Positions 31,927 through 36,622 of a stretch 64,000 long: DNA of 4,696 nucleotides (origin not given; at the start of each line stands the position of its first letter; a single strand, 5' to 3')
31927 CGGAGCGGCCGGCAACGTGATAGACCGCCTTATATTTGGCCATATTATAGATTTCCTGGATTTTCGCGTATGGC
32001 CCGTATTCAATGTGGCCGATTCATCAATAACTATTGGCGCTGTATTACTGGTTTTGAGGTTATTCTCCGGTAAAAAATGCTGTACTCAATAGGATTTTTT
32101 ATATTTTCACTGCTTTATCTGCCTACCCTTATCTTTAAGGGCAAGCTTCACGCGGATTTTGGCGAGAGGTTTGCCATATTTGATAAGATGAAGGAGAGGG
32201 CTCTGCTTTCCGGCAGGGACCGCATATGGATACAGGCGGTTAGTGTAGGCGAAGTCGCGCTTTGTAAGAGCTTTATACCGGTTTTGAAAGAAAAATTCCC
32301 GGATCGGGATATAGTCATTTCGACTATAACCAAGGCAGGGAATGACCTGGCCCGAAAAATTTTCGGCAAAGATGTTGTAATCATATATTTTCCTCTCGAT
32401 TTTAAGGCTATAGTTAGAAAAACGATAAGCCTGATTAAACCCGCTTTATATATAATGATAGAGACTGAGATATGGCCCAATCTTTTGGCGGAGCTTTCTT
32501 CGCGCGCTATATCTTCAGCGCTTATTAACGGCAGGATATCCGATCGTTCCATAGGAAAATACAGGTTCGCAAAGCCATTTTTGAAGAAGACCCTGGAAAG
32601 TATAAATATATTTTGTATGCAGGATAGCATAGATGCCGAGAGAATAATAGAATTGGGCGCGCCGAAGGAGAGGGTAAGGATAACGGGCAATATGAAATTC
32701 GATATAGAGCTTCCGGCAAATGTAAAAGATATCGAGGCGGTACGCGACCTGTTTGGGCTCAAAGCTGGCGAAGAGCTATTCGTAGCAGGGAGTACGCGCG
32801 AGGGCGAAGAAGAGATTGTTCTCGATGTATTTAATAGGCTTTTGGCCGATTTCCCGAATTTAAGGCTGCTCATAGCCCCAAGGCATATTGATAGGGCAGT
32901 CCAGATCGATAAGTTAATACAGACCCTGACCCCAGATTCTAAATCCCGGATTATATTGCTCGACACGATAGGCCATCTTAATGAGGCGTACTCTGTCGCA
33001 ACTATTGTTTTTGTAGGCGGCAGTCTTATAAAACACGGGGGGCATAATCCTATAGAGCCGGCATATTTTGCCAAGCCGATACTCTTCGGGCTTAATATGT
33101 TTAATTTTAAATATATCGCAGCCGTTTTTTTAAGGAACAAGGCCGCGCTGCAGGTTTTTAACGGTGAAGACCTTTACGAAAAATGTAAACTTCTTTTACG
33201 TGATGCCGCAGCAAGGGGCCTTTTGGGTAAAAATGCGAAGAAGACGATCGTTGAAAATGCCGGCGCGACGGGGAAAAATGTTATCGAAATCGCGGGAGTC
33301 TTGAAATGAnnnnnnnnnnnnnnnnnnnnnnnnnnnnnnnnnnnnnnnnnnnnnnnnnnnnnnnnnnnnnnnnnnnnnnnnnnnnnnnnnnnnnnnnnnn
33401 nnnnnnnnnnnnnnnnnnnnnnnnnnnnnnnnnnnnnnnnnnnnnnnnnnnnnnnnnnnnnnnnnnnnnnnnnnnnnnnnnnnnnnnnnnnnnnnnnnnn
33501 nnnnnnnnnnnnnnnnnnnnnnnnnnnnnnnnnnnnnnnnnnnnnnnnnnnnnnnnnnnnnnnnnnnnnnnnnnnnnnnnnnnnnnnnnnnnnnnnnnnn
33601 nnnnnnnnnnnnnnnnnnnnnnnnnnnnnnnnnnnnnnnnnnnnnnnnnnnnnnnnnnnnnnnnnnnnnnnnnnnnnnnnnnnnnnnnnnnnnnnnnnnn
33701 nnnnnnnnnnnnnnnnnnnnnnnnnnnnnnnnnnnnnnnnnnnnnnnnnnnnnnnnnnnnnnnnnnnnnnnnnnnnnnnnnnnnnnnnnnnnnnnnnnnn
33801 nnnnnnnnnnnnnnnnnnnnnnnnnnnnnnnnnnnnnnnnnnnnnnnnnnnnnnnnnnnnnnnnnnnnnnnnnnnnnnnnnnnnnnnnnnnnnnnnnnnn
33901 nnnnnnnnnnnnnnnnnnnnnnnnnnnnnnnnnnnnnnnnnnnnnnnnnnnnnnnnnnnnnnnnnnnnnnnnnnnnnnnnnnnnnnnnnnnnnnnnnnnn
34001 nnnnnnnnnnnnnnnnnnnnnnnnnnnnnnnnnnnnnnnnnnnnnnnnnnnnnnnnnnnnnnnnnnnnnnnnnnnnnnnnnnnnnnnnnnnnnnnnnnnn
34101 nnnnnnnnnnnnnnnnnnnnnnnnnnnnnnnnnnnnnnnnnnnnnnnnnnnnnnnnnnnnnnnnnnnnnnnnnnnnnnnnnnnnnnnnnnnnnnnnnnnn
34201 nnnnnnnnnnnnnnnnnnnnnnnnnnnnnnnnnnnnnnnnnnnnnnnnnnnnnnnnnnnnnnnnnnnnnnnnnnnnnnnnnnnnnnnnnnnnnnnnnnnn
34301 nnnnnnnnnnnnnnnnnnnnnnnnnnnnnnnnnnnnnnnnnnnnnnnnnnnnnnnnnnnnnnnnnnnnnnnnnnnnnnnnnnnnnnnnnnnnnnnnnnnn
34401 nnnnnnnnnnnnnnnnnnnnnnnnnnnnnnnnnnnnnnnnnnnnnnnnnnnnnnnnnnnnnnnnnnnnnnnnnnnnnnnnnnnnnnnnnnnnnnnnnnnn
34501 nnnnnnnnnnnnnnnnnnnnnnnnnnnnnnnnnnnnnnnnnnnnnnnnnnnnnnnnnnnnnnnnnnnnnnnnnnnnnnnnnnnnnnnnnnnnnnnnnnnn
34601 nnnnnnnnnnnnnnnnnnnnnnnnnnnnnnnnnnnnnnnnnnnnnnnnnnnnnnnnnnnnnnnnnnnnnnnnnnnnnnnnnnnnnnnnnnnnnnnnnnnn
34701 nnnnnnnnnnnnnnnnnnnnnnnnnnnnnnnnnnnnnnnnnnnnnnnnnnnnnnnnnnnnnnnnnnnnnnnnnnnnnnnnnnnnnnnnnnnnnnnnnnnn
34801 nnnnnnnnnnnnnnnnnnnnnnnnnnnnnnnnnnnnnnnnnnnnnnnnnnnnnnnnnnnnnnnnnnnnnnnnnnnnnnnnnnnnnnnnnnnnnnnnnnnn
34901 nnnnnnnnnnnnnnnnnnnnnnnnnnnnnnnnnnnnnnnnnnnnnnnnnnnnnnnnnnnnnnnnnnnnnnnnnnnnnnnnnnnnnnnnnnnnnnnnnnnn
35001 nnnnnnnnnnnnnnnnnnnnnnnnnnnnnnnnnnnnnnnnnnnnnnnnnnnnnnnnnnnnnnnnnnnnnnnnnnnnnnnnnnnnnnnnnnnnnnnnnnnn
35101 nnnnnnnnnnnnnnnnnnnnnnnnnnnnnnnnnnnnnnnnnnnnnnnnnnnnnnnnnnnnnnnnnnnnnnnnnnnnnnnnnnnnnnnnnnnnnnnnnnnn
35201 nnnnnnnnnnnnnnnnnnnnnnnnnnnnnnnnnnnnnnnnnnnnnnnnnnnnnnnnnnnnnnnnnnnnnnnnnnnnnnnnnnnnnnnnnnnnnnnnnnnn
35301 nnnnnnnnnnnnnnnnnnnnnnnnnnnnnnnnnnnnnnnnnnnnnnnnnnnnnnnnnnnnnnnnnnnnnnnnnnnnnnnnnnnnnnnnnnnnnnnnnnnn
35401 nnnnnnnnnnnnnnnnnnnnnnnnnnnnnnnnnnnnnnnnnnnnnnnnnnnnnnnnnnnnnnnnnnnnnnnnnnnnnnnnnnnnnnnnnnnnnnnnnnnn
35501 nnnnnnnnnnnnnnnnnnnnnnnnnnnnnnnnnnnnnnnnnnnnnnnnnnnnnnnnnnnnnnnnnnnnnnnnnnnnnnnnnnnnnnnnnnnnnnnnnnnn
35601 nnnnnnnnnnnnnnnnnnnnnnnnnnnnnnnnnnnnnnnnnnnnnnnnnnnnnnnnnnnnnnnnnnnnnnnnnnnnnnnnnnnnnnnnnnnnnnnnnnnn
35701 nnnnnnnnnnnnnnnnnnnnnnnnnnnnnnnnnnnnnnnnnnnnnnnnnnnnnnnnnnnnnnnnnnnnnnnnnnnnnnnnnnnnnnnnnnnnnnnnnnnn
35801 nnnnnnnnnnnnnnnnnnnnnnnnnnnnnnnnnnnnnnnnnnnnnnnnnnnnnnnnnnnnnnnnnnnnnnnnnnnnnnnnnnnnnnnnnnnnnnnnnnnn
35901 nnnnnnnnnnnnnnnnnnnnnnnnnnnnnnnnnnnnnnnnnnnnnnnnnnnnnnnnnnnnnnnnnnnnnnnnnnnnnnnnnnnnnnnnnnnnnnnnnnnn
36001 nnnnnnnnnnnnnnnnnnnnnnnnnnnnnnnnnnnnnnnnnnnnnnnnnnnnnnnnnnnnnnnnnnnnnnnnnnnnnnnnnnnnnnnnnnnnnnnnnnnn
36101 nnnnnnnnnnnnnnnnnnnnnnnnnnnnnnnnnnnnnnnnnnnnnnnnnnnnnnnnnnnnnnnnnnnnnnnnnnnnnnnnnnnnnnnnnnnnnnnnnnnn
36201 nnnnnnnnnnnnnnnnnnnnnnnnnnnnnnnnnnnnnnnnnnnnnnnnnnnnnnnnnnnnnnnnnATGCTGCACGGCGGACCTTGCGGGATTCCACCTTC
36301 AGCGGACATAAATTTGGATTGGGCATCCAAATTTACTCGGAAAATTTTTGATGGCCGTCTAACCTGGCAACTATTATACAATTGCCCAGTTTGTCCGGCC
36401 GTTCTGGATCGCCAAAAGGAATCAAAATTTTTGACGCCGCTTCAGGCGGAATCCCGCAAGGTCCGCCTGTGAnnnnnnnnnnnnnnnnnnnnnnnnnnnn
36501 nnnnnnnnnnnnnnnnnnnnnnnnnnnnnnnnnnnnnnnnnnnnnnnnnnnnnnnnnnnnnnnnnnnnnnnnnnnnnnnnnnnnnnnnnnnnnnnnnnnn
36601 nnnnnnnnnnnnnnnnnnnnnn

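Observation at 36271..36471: GC-rich 200-nt hairpin element with 35-nt terminal inverted repeats between the lipid A and core-oligosaccharide operons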

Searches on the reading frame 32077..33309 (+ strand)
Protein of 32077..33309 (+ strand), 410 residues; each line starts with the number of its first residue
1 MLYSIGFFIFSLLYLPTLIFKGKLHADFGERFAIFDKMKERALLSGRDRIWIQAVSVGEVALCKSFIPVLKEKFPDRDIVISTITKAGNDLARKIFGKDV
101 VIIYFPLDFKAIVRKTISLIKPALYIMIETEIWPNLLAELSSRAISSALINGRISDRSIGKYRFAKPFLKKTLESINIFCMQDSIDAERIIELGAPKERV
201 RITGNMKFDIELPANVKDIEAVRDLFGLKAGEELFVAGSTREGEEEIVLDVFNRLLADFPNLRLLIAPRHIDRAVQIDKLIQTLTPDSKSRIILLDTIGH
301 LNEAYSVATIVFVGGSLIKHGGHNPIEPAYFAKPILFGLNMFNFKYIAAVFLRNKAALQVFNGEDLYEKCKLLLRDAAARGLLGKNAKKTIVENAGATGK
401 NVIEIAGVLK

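Call 10: search_protein_families(library=pfam, proteins=[window:32077-33309:+], max_evalue=0.01)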
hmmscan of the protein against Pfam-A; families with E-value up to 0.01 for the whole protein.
window:32077-33309:+ (410 aa): 2 families
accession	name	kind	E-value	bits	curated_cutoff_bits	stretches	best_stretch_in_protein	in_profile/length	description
PF04413.22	Glycos_transf_N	-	3.7e-56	190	23.9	1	28-210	3-179/179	3-Deoxy-D-manno-octulosonic-acid transferase (kdotransferase)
PF00534.26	Glycos_transf_1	-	0.0047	16.9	26.4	1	246-389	31-171/172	Glycosyl transferases group 1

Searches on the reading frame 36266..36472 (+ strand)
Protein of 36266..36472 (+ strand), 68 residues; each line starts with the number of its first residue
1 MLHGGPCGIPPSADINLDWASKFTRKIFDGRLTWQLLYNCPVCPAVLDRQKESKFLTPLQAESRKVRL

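Call 10: search_protein_families(library=pfam, proteins=[window:36266-36472:+], max_evalue=0.01)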
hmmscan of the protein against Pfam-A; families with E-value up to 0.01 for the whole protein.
window:36266-36472:+ (68 aa): 0 families

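Call 17: find_encoding_contigs(protein=window:36266-36472:+, flank=10000, max_places=10)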
Protein window:36266-36472:+ (68 aa): no gene with exactly this product is on record in the collection.
